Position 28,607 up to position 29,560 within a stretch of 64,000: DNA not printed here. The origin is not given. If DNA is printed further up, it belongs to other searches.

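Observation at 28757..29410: In-frame fusion of ribosomal proteins S6 and S18 in a single 217-codon gene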

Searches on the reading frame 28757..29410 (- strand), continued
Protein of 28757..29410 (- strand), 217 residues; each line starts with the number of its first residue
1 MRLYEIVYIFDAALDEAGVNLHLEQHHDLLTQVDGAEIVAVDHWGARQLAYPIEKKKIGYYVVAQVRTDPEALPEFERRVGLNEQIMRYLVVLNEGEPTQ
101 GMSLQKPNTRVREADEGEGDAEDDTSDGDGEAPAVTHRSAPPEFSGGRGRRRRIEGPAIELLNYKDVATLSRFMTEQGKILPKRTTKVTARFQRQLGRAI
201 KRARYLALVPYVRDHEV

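Call 62: search_protein_representatives(protein=window:28757-29410:-)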
Query: 217 residues. Proteins with E-value up to 0.001 (for the whole library): 9471; up to 1e-10: 513; up to 1e-30: 18. The best 150 are listed.
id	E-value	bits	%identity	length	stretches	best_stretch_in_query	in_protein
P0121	1.5e-65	237.4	54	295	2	106-215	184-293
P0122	1.9e-63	230.5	57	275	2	114-216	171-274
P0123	8.3e-60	218.7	60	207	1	1-216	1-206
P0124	6.5e-45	170.0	60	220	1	41-207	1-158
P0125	7.9e-45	169.7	60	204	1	63-216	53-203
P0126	1.6e-44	168.7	62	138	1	82-215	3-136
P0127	4.9e-44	167.1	68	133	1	87-216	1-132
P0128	2.0e-42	161.9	49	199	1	2-215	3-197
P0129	1.4e-41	159.1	63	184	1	1-149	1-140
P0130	1.5e-41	159.0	52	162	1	1-157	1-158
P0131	7.5e-40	153.5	81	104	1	128-217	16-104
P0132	8.1e-39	150.1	70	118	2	136-215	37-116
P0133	1.6e-38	149.1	58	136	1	1-126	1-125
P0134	8.7e-37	143.5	83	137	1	136-217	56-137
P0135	3.0e-36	141.7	56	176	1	1-162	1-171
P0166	7.1e-23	98.0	38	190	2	141-216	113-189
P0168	8.8e-23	97.7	39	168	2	148-214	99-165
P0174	2.7e-22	96.1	39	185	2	153-212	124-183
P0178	4.4e-21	92.2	37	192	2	151-215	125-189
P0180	1.0e-20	91.0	33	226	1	2-214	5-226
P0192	3.4e-19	86.0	36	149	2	155-214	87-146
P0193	4.1e-19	85.7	39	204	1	1-213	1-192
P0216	2.6e-16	76.6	34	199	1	2-214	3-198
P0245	1.3e-14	71.0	34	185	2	155-210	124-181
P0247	1.5e-14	70.8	34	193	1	1-215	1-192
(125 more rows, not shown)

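Call 64: list_cluster_members(proteins=[P0166, P0178, P0216, P0247, P0168, P0192, P0174, P0245, P0180, P0193])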
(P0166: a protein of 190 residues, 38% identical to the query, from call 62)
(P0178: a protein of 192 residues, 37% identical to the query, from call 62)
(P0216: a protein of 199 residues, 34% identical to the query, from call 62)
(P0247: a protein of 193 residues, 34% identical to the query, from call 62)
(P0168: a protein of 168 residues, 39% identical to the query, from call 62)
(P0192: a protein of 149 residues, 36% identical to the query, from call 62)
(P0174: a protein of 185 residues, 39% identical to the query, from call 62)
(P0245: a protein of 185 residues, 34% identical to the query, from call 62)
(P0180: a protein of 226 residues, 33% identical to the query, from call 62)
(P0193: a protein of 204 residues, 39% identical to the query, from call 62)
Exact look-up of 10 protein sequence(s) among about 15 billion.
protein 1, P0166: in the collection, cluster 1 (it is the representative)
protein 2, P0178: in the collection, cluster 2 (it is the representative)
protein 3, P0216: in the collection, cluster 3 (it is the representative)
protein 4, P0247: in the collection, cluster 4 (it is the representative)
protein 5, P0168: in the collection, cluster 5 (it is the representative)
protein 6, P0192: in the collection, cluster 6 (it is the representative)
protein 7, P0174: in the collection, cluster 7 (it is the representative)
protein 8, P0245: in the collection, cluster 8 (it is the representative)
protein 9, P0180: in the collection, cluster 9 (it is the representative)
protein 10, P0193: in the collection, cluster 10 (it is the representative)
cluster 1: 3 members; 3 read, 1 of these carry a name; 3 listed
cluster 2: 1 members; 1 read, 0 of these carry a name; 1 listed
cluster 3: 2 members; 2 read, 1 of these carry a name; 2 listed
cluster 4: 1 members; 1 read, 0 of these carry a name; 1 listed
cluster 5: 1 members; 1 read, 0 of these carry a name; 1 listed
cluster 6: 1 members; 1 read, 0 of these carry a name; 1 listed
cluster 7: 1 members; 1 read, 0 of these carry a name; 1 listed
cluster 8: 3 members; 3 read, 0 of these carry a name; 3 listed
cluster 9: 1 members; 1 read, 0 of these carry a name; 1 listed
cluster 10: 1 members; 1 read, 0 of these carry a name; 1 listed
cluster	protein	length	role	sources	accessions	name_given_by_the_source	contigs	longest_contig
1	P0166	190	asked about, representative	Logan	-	-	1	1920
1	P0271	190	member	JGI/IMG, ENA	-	small subunit ribosomal protein S6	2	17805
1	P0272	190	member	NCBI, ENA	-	-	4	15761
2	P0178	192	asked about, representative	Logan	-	-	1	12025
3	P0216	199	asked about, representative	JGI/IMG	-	small subunit ribosomal protein S6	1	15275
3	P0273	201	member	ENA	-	-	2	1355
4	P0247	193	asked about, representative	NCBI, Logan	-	-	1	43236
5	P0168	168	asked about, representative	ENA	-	-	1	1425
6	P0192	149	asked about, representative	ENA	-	-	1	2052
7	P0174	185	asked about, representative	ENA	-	-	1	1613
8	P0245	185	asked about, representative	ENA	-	-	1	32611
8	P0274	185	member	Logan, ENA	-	-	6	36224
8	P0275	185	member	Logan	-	-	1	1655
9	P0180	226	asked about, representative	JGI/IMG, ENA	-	-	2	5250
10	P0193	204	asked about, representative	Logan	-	-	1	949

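Call 68: find_homologous_proteins(query=P0166, max_evalue=1e-10)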
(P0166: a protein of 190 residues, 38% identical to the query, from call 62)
Query P0166 (190 aa): 8000 proteins with E <= 1e-10 among 8000 candidates; the best 120 are listed.
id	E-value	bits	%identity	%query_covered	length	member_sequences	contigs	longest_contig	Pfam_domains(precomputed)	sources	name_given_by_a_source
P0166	1.4e-123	427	100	100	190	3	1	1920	PF01084.27,PF01250.23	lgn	-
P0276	3.7e-104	364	83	100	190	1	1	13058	PF01084.27,PF01250.23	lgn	-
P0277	3.1e-62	228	58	99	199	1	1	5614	PF01084.27,PF01250.23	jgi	jgi:small subunit ribosomal protein S6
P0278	1.7e-61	225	57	99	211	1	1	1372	PF01084.27,PF01250.23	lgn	-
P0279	3.2e-61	224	47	99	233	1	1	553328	PF01084.27,PF01250.23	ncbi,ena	-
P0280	5.0e-60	220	51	99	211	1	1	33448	PF01084.27,PF01250.23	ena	-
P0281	4.8e-59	217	47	99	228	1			PF01084.27,PF01250.23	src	-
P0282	5.8e-59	217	52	99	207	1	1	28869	PF01084.27,PF01250.23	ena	-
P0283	6.3e-59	217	46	99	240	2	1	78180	PF01084.27,PF01250.23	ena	-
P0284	9.3e-59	216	47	99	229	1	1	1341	PF01084.27,PF01250.23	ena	-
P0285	2.1e-58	215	50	99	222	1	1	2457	PF01084.27,PF01250.23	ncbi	-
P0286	3.7e-58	214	50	99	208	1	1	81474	PF01084.27,PF01250.23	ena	-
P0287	5.7e-58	214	50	99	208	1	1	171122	PF01084.27,PF01250.23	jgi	jgi:small subunit ribosomal protein S6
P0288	2.5e-57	212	-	-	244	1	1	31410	PF01084.27,PF01250.23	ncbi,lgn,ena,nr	ncbi:MAG: 30S ribosomal protein S18 [Gammaproteobacteria bacterium]|nr:30S ribosomal protein S18 [Ga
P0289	2.7e-57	212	49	97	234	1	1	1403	PF01084.27,PF01250.23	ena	-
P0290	6.8e-57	210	53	99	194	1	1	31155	PF01084.27,PF01250.23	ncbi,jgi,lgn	-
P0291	7.2e-57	210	47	99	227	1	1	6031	PF01084.27,PF01250.23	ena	-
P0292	9.2e-57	210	54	99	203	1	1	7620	PF01084.27,PF01250.23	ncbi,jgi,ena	jgi:small subunit ribosomal protein S6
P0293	1.9e-55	206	52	99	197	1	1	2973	PF01084.27,PF01250.23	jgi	jgi:small subunit ribosomal protein S6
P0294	3.2e-54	202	48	99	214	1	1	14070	PF01084.27,PF01250.23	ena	-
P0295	1.9e-48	183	52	95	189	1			PF01084.27,PF01250.23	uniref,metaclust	uniref:Small ribosomal subunit protein bS6m n=1 Tax=Glossina pallidipes TaxID=7398 RepID=A0A1A9Z0Z8_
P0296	2.5e-48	182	72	56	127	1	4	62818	PF01250.23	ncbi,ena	-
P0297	1.3e-47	180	71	56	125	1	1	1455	PF01250.23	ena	-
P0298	1.6e-47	180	72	59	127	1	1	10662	PF01250.23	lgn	-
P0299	3.5e-47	179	68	61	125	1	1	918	PF01250.23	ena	-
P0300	3.9e-47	178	67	61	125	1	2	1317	PF01250.23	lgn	-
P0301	4.6e-47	178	71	56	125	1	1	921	PF01250.23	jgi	jgi:small subunit ribosomal protein S6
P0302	4.8e-47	178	67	61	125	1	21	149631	PF01250.23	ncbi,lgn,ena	-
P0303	5.9e-47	178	70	56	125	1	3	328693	PF01250.23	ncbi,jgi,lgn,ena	-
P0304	6.5e-47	178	72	56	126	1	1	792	PF01250.23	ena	-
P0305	9.3e-47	177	74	56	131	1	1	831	PF01250.23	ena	-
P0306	1.2e-46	177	68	61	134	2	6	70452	PF01250.23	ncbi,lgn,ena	-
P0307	1.2e-46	177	70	56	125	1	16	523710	PF01250.23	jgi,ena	-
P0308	1.5e-46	177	69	56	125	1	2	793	PF01250.23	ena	-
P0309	1.6e-46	176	69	59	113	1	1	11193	PF01250.23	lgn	-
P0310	1.8e-46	176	70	56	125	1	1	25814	PF01250.23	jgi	jgi:small subunit ribosomal protein S6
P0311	1.9e-46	176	70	56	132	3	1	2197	PF01250.23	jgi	jgi:small subunit ribosomal protein S6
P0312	2.0e-46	176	70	56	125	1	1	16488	PF01250.23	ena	-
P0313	2.1e-46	176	69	56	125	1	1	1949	PF01250.23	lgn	-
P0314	2.1e-46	176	72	57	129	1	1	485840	PF01250.23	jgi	jgi:small subunit ribosomal protein S6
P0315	2.4e-46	176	70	56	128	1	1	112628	PF01250.23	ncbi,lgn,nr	ncbi:MAG: 30S ribosomal protein S6 [Proteobacteria bacterium]|nr:MAG: 30S ribosomal protein S6 [Pseu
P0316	2.7e-46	176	-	-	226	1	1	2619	PF01084.27,PF01250.23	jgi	-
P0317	2.8e-46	176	70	56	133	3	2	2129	PF01250.23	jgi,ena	jgi:small subunit ribosomal protein S6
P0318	2.8e-46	176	71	56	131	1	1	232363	PF01250.23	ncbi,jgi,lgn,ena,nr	ncbi:MAG: 30S ribosomal protein S6 [Betaproteobacteria bacterium]|nr:30S ribosomal protein S6 [Betap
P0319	2.8e-46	176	71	56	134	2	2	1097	PF01250.23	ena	-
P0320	3.2e-46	175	73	56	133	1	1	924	PF01250.23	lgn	-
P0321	3.2e-46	175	70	56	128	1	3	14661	PF01250.23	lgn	-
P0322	3.2e-46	175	70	56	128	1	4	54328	PF01250.23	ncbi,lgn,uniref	ncbi:30S ribosomal protein S6 [Denitromonas sp.]|uniref:30S ribosomal protein S6 n=1 Tax=Denitromona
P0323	3.3e-46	175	70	56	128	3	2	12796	PF01250.23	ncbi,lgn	ncbi:MAG: 30S ribosomal protein S6 [Rhodocyclaceae bacterium]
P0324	4.9e-46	175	70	56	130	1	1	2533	PF01250.23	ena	-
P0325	5.0e-46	175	73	56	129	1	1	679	PF01250.23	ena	-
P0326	5.8e-46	175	72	56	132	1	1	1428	PF01250.23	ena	-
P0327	5.8e-46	175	73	56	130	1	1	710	PF01250.23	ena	-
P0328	6.0e-46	175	70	56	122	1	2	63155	PF01250.23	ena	-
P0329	6.5e-46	174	71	56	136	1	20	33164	PF01250.23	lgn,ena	-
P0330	7.6e-46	174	69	56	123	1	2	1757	PF01250.23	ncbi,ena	-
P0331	7.6e-46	174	69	56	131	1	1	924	PF01250.23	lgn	-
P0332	7.6e-46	174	70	56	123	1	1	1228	PF01250.23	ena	-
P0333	7.8e-46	174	72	56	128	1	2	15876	PF01250.23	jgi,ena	-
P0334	8.2e-46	174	77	54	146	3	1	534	PF01250.23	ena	-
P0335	8.4e-46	174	72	56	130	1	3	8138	PF01250.23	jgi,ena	-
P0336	8.6e-46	174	72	56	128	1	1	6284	PF01250.23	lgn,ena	-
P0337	8.8e-46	174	71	56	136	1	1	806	PF01250.23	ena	-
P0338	8.9e-46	174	72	56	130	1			PF01250.23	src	-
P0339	9.1e-46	174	66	63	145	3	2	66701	PF01250.23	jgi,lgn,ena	-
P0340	1.0e-45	174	71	56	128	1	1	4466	PF01250.23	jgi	jgi:small subunit ribosomal protein S6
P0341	1.0e-45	174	69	56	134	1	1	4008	PF01250.23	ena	-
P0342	1.1e-45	174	75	54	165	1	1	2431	PF01250.23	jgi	-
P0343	1.1e-45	174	70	56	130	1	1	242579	PF01250.23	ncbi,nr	ncbi:MAG: 30S ribosomal protein S6 [Gallionella sp.]|nr:30S ribosomal protein S6 [Gallionella sp.]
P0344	1.2e-45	174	69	59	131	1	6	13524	PF01250.23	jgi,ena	jgi:small subunit ribosomal protein S6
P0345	1.2e-45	174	70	56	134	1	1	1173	PF01250.23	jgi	jgi:small subunit ribosomal protein S6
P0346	1.3e-45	174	71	56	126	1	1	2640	PF01250.23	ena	-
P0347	1.3e-45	174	70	56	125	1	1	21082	PF01250.23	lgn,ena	-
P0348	1.3e-45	174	70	56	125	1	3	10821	PF01250.23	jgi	-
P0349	1.3e-45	173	69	56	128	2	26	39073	PF01250.23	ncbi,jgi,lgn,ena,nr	ncbi:MAG: 30S ribosomal protein S6 [Zoogloea sp.]|jgi:small subunit ribosomal protein S6|nr:30S ribo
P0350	1.4e-45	173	72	56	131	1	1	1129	PF01250.23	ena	-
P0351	1.5e-45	173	71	56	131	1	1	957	PF01250.23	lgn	-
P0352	1.5e-45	173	73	56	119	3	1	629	PF01250.23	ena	-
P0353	1.7e-45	173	67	56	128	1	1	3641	PF01250.23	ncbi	-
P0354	1.8e-45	173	68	56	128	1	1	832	PF01250.23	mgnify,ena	mgnify:FL=1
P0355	1.9e-45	173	72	56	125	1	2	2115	PF01250.23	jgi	jgi:small subunit ribosomal protein S6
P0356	1.9e-45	173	72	54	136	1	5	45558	PF01250.23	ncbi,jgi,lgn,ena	-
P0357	2.0e-45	173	71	56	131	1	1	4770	PF01250.23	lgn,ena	-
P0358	2.0e-45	173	74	54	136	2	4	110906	PF01250.23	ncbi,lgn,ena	-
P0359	2.0e-45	173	74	54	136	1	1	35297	PF01250.23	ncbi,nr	ncbi:MAG: 30S ribosomal protein S6 [Gammaproteobacteria bacterium]|nr:MAG: 30S ribosomal protein S6 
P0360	2.1e-45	173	69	56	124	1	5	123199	PF01250.23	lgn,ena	-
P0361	2.2e-45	173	70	56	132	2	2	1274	PF01250.23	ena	-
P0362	2.2e-45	173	70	56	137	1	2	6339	PF01250.23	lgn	-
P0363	2.2e-45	173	68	56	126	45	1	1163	PF01250.23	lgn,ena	-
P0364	2.2e-45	173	69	57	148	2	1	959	PF01250.23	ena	-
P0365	2.3e-45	173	68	56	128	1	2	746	PF01250.23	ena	-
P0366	2.6e-45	172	68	58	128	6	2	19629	PF01250.23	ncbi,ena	-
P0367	2.7e-45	172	71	56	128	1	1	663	PF01250.23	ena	-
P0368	2.8e-45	172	72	56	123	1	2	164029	PF01250.23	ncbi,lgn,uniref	ncbi:30S ribosomal protein S6 [Chitinivorax sp. PXF-14]|uniref:30S ribosomal protein S6 n=1 Tax=Chit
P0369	2.8e-45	172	70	56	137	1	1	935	PF01250.23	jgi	-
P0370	2.8e-45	172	74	54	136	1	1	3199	PF01250.23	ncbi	-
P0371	2.8e-45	172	71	56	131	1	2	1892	PF01250.23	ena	-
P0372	2.9e-45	172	70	56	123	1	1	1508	PF01250.23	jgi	-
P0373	2.9e-45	172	61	64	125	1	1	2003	PF01250.23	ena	-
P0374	2.9e-45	172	66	59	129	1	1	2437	PF01250.23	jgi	jgi:small subunit ribosomal protein S6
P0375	3.1e-45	172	72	54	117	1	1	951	PF01250.23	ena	-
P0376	3.1e-45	172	72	56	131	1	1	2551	PF01250.23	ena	-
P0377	3.1e-45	172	72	56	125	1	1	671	PF01250.23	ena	-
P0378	3.1e-45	172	69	56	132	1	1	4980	PF01250.23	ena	-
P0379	3.1e-45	172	71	56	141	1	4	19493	PF01250.23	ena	-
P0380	3.2e-45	172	71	56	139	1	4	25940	PF01250.23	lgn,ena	-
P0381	3.2e-45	172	71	56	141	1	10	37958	PF01250.23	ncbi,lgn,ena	-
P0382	3.2e-45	172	71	56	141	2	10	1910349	PF01250.23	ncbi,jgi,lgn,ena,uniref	ncbi:30S ribosomal protein S6 [Dentiradicibacter hellwigii]|uniref:Small ribosomal subunit protein b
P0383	3.2e-45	172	57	69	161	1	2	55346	PF01250.23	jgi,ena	-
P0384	3.2e-45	172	71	56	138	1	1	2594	PF01250.23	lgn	-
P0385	3.2e-45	172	68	56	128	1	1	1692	PF01250.23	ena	-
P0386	3.2e-45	172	70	56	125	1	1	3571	PF01250.23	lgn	-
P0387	3.3e-45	172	70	56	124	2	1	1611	PF01250.23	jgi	jgi:small subunit ribosomal protein S6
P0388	3.3e-45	172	71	56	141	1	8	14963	PF01250.23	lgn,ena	-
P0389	3.3e-45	172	71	56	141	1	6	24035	PF01250.23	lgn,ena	-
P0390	3.3e-45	172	71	56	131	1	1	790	PF01250.23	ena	-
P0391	3.3e-45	172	71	56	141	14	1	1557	PF01250.23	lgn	-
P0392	3.3e-45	172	71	56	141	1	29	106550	PF01250.23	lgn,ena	-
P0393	3.4e-45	172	69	56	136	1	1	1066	PF01250.23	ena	-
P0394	3.4e-45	172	72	56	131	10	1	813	PF01250.23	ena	-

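Call 72: find_encoding_contigs(protein=P0279, flank=4000, max_places=2)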
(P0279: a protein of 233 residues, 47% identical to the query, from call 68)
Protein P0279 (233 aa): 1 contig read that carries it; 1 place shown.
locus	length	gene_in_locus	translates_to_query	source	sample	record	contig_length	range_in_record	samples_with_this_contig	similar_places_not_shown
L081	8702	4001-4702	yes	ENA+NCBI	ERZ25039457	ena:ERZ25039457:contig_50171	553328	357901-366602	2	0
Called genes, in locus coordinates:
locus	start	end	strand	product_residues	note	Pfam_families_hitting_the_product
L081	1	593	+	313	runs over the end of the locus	PF00248:Aldo_ket_red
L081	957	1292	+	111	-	PF08206:OB_RNB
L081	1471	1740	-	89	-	-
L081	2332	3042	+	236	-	PF00773:RNB, PF00575:S1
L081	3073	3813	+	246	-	PF08032:SpoU_sub_bind (weak), PF00588:SpoU_methylase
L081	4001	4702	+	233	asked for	PF01250:Ribosomal_S6, PF01084:Ribosomal_S18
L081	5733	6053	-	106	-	-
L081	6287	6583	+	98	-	PF03796:DnaB_C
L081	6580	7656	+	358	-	PF01168:Ala_racemase_N, PF00842:Ala_racemase_C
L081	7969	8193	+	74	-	-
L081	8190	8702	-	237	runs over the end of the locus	PF16697:Yop-YscD_cpl, PF00498:FHA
